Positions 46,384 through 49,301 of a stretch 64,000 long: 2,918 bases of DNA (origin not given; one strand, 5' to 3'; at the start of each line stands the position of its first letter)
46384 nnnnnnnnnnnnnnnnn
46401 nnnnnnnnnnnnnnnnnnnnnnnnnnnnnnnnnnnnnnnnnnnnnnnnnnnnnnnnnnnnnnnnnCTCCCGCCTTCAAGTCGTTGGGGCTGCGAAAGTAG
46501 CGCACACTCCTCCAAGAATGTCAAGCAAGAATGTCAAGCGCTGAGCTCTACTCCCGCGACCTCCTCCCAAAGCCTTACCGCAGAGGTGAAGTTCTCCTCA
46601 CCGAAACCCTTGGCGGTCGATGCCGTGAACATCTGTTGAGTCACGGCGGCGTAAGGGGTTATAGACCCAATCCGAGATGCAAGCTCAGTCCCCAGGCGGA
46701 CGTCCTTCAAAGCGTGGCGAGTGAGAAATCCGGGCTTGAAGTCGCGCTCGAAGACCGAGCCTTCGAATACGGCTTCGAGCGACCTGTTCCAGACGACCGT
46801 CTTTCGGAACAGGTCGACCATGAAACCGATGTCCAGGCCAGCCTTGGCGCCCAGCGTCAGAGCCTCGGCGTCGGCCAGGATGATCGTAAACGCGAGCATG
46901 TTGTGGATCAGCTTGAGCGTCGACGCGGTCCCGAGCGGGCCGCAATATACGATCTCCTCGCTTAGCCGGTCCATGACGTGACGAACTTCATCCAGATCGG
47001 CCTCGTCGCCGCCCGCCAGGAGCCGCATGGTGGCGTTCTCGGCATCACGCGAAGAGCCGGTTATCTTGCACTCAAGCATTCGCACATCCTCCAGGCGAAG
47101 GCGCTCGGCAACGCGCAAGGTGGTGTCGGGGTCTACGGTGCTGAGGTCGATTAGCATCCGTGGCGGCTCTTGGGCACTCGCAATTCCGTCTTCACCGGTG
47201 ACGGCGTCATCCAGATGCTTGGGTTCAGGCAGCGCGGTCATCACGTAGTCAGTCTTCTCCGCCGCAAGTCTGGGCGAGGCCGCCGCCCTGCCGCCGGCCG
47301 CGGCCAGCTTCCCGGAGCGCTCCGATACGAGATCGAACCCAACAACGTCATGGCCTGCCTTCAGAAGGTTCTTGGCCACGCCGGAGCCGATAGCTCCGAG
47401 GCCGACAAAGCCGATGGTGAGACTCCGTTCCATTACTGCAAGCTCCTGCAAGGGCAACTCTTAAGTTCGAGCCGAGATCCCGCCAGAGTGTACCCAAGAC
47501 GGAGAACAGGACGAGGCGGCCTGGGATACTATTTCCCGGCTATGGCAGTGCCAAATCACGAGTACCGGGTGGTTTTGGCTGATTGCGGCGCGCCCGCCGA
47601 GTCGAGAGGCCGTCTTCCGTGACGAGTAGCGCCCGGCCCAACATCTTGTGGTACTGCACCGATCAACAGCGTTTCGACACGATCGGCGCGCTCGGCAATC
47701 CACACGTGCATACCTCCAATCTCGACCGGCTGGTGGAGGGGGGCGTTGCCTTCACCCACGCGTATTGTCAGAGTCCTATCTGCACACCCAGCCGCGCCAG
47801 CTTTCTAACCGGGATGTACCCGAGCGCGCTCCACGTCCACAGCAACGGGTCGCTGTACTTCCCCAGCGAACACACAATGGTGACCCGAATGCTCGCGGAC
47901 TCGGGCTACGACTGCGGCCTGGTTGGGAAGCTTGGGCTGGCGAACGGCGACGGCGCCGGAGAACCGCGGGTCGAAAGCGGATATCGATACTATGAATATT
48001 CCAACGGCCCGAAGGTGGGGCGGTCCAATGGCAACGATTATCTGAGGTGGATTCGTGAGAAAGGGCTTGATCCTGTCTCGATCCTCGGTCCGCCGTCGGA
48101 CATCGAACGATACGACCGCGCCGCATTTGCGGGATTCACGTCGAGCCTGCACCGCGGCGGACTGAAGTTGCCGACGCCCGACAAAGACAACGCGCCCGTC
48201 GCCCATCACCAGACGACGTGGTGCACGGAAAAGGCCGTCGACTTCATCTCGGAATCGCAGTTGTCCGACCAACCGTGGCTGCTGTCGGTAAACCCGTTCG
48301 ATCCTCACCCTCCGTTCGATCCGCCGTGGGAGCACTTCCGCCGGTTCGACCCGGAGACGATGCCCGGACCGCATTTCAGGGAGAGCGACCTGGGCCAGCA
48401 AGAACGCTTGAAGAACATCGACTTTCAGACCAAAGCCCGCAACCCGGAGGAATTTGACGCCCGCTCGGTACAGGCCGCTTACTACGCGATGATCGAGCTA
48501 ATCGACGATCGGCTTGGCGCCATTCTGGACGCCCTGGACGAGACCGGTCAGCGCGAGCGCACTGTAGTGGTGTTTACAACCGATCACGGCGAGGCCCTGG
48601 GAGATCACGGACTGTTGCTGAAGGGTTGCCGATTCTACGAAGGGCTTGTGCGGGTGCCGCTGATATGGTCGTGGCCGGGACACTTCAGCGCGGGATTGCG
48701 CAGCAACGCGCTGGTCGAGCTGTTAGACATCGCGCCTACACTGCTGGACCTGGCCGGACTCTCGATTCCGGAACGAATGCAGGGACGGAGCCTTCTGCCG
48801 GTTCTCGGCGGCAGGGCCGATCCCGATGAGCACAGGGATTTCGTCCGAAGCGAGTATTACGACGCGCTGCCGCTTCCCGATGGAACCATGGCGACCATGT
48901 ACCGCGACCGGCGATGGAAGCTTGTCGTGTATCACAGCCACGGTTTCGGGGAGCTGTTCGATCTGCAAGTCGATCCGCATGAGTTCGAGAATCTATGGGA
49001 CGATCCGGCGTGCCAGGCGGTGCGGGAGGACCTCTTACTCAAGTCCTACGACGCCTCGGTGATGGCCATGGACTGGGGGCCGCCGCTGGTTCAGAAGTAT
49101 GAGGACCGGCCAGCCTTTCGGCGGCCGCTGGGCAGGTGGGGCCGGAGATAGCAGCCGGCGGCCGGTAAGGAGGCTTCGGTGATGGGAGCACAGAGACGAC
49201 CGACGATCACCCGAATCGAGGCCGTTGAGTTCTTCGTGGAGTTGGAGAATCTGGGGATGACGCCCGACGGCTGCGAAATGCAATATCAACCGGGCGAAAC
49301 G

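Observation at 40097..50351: Sulfatase-flanked sugar ABC importer locus with reductase and dehydratase: candidate sulfated-sugar catabolic module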

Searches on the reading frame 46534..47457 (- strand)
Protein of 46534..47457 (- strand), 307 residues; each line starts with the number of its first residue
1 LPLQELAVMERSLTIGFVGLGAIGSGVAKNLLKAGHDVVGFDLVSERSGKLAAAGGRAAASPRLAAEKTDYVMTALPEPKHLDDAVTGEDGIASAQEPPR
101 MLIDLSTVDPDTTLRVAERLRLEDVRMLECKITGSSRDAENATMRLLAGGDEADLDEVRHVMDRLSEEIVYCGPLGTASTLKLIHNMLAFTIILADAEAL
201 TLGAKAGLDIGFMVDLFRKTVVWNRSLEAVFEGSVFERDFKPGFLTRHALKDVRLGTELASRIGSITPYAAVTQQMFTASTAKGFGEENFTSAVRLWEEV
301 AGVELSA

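Call 3: search_protein_families(library=pfam, proteins=[window:46534-47457:-])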
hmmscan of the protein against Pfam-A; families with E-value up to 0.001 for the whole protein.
window:46534-47457:- (307 aa): 4 families
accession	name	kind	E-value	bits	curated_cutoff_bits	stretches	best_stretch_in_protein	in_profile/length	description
PF03446.21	NAD_binding_2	-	1.5e-35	123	21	1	14-173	1-161/161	NAD binding domain of 6-phosphogluconate dehydrogenase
PF14833.11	NAD_binding_11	-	1.5e-24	87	30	1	176-297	1-122/122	NAD-binding of NADP-dependent 3-hydroxyisobutyrate dehydrogenase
PF03807.23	F420_oxidored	-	5.8e-08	33.7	21.6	1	14-94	1-80/94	NADP oxidoreductase coenzyme F420-dependent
PF02826.25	2-Hacid_dh_C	-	6.4e-06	26.1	25.1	1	12-81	36-104/178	D-isomer specific 2-hydroxyacid dehydrogenase, NAD binding domain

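Call 4: search_protein_families(library=ncbifam, proteins=[window:46534-47457:-])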
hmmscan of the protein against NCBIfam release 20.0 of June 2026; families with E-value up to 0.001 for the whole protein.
window:46534-47457:- (307 aa): 12 families
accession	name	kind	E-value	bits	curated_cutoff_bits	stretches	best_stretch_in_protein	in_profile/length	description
TIGR01505.1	tartro_sem_red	equivalog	2.6e-55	187.7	340.75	1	15-304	2-290/291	2-hydroxy-3-oxopropionate reductase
NF008592.0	PRK11559.1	equivalog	1.1e-53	182.4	397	1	14-305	4-294/296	2-hydroxy-3-oxopropionate reductase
TIGR01692.1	HIBADH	equivalog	1.5e-51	175.5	291.6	1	17-296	1-286/288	3-hydroxyisobutyrate dehydrogenase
NF012005.0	PRK15461.1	equivalog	4.3e-49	167.3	348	1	14-303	3-292/298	sulfolactaldehyde 3-reductase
NF043037.1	ThreonDh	equivalog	5.5e-43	147.5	350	1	13-305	3-292/297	L-threonate dehydrogenase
NF011633.0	PRK15059.1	equivalog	1.3e-28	100.1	451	1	14-301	2-287/292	2-hydroxy-3-oxopropionate reductase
NF007161.0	PRK09599.1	subfamily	1.7e-17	63.6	271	1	14-225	2-213/302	NADP-dependent phosphogluconate dehydrogenase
TIGR00872.1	gnd_rel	equivalog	5.9e-14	52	297.2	1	14-225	2-210/299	phosphogluconate dehydrogenase (NAD(+)-dependent, decarboxylating)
NF006765.0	PRK09287.1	equivalog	1.8e-06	27.1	413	1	13-217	4-219/476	NADP-dependent phosphogluconate dehydrogenase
NF042925.1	FHMPC_DH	equivalog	0.00033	20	500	1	15-90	3-79/304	5-formyl-3-hydroxy-2-methylpyridine 4-carboxylate 5-dehydrogenase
TIGR03026.1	NDP-sugDHase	subfamily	0.00066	18.5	189.8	0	14-52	2-40/413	nucleotide sugar dehydrogenase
TIGR00873.1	gnd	equivalog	0.00068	18.6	426.7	0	15-202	2-199/467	decarboxylating NADP(+)-dependent phosphogluconate dehydrogenase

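Call 58: search_solved_structures(query=window:46534-47457:-, max_evalue=1e-25)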
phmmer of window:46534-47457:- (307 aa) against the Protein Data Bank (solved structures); distinct sequences matched with E-value up to 1e-25: 20.
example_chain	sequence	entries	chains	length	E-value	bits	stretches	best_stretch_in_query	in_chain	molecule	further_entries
3cky_A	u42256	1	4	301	1.1e-44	156.3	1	9-306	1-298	2-hydroxymethyl glutarate dehydrogenase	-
1vpd_A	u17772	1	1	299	1.8e-44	155.5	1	12-305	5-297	TARTRONATE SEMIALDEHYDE REDUCTASE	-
3pef_A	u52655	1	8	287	3.4e-44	154.6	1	14-298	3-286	6-phosphogluconate dehydrogenase, NAD-binding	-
9k2j_A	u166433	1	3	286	1e-39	139.9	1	14-293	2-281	3-hydroxyisobutyrate dehydrogenase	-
3obb_A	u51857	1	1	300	1.1e-38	136.6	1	15-301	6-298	Probable 3-hydroxyisobutyrate dehydrogenase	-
3q3c_A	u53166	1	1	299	1.3e-38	136.3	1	15-301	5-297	Probable 3-hydroxyisobutyrate dehydrogenase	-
2i9p_A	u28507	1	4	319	1.3e-35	126.5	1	11-297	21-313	3-hydroxyisobutyrate dehydrogenase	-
2gf2_A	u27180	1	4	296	7.9e-35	123.9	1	14-296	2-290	3-hydroxyisobutyrate dehydrogenase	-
3pdu_A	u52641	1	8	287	2e-34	122.6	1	14-298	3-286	3-hydroxyisobutyrate dehydrogenase family protein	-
2uyy_A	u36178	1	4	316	3.4e-33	118.5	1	13-290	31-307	N-PAC PROTEIN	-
5je8_A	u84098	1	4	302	2.1e-32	115.9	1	14-293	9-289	3-hydroxyisobutyrate dehydrogenase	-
3w6u_A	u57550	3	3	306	5e-32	114.7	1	13-286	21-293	6-phosphogluconate dehydrogenase, NAD-binding protein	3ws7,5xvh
3doj_A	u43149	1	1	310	1.1e-31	113.5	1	13-294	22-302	Dehydrogenase-like protein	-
3w6z_A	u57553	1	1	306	3.5e-31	111.9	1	13-286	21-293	6-phosphogluconate dehydrogenase, NAD-binding protein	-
6sm7_A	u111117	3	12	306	6.1e-31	111.1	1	14-295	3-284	3-sulfolactaldehyde reductase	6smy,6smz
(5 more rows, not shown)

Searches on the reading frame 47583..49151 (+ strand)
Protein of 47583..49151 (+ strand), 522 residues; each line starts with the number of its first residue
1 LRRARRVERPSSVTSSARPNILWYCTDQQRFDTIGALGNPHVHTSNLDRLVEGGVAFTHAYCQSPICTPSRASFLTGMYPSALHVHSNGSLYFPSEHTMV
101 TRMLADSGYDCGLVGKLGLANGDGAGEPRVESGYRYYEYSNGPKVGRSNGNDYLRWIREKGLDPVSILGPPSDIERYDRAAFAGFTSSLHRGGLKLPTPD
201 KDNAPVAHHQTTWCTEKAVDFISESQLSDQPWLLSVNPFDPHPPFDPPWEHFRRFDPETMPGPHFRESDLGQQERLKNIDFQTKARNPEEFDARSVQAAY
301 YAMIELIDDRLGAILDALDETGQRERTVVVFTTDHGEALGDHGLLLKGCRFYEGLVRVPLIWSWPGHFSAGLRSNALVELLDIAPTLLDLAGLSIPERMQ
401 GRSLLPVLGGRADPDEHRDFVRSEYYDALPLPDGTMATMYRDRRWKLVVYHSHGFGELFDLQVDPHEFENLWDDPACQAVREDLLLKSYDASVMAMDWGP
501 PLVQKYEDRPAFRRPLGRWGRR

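Call 3: search_protein_families(library=pfam, proteins=[window:47583-49151:+])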
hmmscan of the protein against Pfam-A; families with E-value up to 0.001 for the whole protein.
window:47583-49151:+ (522 aa): 3 families
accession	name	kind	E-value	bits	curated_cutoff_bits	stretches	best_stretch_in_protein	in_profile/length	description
PF00884.28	Sulfatase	-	1.9e-43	149.4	25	1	19-392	1-300/301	Sulfatase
PF16347.10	SGSH_C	-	3.2e-28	99.3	29.3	1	340-484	1-144/154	N-sulphoglucosamine sulphohydrolase, C-terminal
PF01663.27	Phosphodiest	-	2.4e-08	34.4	23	0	27-90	7-67/342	Type I phosphodiesterase / nucleotide pyrophosphatase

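Call 4: search_protein_families(library=ncbifam, proteins=[window:47583-49151:+])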
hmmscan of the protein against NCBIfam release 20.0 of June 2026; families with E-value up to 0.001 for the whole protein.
window:47583-49151:+ (522 aa): 10 families
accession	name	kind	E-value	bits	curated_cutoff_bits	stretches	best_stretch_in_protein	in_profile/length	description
NF010322.0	PRK13759.1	equivalog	3.8e-77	259.8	481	2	208-479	179-444/486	arylsulfatase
NF045661.1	HdlasePehA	equivalog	3.1e-60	204.2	900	1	18-484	2-477/506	phosphoric/sulfuric ester hydrolase PehA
TIGR03417.1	chol_sulfatase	equivalog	3.9e-60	204.2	433.45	2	226-485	179-433/500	choline-sulfatase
NF052527.1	Mn_arylsulf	exception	1.1e-36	126.8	850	2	207-483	176-443/479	manganese-dependent arylsulfatase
NF038282.1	LapC_YejM_PbgA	exception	1e-06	27.4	825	1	279-388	395-497/584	LPS biosynthesis-modulating metalloenzyme YejM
TIGR01307.1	pgm_bpd_ind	equivalog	1.2e-05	24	330.65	1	303-405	410-504/504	2,3-bisphosphoglycerate-independent phosphoglycerate mutase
NF038075.1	fam_STM4013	hypoth_equivalog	3.5e-05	23.4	250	0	299-347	199-244/261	STM4013/SEN3800 family hydrolase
NF047438.1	polymyxin_MCR12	exception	6.1e-05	21.6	1200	1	295-352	418-475/548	MCR-12 family phosphoethanolamine--lipid A transferase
NF028537.1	P_eth_NH2_trans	domain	0.00021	19.9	500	1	294-349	407-462/527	phosphoethanolamine--lipid A transferase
NF003897.0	PRK05434.1-5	equivalog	0.00035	19.2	862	1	299-406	413-512/514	2,3-bisphosphoglycerate-independent phosphoglycerate mutase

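Call 65: search_solved_structures(query=window:47583-49151:+, max_evalue=1e-40, show_alignments=3)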
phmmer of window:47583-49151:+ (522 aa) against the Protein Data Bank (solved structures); distinct sequences matched with E-value up to 1e-40: 9.
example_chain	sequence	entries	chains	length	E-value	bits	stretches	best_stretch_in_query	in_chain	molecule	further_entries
4upi_A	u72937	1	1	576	5.7e-53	183.4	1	7-484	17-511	SULFATASE FAMILY PROTEIN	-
7oz8_AAA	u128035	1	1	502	4.7e-45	157.3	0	208-475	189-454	Choline-sulfatase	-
9ihk_D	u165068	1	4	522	5.7e-45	157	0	208-483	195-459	Sulfatase_S1_30A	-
9s03_A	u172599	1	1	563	1e-44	156.2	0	295-481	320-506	Putative sulfatase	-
4upl_A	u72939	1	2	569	1.6e-43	152.2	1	16-478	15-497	SULFATASE FAMILY PROTEIN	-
9s8y_A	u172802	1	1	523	4e-43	150.9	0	297-486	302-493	Sulfatase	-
7ebp_A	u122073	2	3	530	7.8e-43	150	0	297-486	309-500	Sulfatase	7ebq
6hr5_A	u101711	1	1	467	1.2e-41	146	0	209-482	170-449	Alpha-L-rhamnosidase/sulfatase (GH78)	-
7p24_AAA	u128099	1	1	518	3.8e-41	144.4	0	299-486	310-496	Mucin-desulfating sulfatase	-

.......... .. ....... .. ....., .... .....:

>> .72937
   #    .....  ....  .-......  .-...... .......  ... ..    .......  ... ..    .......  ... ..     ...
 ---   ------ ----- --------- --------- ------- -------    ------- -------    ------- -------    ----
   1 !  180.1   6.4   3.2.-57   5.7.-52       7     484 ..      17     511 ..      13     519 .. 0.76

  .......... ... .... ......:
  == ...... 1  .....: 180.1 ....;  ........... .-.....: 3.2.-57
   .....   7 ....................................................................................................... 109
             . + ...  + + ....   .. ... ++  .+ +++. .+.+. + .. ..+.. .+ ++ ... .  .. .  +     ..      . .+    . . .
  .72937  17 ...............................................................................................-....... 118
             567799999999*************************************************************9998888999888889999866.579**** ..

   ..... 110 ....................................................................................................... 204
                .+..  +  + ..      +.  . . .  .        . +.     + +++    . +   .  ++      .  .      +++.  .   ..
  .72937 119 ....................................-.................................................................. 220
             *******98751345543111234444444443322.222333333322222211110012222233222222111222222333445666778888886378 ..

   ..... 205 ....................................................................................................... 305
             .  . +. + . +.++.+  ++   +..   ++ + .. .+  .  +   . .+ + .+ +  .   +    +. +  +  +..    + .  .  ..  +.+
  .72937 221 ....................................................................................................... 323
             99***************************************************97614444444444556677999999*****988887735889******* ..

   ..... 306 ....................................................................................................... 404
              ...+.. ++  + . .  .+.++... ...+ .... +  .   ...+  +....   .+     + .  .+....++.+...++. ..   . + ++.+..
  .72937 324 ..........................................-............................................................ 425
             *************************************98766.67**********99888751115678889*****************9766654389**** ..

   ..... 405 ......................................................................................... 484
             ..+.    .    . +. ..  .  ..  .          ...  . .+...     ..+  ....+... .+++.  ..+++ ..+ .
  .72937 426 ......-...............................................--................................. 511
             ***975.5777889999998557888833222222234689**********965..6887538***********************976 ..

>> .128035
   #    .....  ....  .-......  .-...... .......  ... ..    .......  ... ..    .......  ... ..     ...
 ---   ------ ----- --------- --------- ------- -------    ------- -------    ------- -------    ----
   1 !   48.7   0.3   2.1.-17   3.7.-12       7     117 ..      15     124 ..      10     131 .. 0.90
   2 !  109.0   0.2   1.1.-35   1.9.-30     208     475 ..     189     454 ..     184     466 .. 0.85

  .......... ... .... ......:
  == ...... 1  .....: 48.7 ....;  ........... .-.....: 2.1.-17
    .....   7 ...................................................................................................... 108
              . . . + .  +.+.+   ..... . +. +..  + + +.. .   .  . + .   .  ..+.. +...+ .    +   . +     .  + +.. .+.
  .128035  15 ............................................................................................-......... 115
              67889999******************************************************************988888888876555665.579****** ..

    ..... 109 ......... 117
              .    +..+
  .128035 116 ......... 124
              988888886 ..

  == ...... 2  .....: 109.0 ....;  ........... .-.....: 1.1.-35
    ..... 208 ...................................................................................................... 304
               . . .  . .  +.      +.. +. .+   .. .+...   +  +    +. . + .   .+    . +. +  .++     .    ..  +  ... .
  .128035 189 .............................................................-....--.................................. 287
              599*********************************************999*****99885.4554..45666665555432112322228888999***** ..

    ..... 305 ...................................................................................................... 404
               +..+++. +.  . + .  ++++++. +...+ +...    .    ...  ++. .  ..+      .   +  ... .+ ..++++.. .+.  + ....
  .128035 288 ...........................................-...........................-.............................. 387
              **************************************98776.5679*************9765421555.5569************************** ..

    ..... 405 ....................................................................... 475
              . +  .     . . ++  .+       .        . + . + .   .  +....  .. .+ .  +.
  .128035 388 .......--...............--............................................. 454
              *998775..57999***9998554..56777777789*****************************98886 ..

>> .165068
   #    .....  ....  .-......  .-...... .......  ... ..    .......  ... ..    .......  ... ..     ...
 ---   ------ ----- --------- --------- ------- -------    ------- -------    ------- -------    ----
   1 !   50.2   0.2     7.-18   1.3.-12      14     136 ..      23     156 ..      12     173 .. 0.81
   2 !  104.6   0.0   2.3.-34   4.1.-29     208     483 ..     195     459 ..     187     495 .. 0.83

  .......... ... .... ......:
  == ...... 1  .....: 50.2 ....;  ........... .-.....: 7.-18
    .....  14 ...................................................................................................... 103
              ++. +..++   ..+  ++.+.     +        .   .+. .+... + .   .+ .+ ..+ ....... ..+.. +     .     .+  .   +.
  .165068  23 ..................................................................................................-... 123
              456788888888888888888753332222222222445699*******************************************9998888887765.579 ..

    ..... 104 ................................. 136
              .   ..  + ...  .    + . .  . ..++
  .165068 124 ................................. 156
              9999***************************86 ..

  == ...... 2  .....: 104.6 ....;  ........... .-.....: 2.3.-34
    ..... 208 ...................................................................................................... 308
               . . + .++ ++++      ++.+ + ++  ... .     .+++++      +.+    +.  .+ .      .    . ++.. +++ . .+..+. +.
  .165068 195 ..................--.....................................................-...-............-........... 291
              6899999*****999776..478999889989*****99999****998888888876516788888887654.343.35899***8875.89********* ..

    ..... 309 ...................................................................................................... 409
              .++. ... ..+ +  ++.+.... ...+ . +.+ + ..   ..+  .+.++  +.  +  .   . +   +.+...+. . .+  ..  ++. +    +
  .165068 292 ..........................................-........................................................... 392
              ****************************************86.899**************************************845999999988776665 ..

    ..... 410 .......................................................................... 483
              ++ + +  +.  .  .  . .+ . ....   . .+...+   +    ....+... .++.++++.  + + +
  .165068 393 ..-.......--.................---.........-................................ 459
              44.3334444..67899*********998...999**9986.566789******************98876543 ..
